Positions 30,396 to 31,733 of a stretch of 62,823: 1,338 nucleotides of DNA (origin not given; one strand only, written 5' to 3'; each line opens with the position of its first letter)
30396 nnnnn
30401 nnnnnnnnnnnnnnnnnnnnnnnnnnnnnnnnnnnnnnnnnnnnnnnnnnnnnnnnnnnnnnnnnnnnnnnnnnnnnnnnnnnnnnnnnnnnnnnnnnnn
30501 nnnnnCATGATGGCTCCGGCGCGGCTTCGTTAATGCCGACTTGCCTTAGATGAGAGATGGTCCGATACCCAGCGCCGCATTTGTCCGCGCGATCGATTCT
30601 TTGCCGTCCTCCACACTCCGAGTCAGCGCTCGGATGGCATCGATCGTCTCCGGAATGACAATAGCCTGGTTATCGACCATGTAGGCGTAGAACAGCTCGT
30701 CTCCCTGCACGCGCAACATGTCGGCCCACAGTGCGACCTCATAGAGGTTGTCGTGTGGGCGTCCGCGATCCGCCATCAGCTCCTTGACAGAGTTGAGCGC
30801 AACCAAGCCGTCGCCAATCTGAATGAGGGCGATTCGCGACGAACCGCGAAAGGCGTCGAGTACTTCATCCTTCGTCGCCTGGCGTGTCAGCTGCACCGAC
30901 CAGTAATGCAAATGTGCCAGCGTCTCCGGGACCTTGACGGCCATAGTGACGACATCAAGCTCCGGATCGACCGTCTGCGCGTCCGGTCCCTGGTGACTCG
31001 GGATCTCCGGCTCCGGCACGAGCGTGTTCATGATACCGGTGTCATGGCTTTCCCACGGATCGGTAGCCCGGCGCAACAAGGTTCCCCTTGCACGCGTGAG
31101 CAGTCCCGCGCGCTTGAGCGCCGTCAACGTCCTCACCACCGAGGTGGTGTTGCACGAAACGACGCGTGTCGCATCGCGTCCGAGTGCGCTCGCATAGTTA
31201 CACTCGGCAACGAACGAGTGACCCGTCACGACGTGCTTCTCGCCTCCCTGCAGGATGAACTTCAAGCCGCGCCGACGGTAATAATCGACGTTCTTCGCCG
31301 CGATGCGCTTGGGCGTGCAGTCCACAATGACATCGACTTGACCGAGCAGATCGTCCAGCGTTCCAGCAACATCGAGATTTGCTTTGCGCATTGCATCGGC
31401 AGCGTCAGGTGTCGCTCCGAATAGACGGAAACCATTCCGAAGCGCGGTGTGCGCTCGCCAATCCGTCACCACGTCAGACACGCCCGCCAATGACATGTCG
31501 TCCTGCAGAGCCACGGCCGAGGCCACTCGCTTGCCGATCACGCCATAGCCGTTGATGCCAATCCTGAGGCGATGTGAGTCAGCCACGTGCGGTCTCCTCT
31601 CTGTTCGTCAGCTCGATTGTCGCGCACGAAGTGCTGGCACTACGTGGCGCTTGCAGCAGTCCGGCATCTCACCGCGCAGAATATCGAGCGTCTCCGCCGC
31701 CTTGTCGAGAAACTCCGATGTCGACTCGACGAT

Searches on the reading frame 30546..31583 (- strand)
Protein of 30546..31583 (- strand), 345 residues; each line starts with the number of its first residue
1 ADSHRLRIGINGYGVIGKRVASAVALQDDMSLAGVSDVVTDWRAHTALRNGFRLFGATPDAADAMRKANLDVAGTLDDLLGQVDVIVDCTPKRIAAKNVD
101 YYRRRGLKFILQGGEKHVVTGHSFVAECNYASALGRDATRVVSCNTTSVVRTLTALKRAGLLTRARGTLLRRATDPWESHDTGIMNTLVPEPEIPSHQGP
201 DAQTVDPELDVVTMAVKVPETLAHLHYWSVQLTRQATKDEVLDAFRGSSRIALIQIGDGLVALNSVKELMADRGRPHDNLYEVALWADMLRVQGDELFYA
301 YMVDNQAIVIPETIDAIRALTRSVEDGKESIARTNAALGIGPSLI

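Call 110: search_protein_families(library=pfam, proteins=[window:30546-31583:-], max_evalue=0.00001)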
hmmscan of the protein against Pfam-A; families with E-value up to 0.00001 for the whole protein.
window:30546-31583:- (345 aa): 2 families
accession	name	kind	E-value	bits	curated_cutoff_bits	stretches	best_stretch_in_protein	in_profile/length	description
PF02800.25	Gp_dh_C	-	1.1e-08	35.3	24.4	1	151-299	3-154/158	Glyceraldehyde 3-phosphate dehydrogenase, C-terminal domain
PF00044.30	Gp_dh_N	-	8.1e-06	26.5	31.7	0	7-48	2-42/101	Glyceraldehyde 3-phosphate dehydrogenase, NAD binding domain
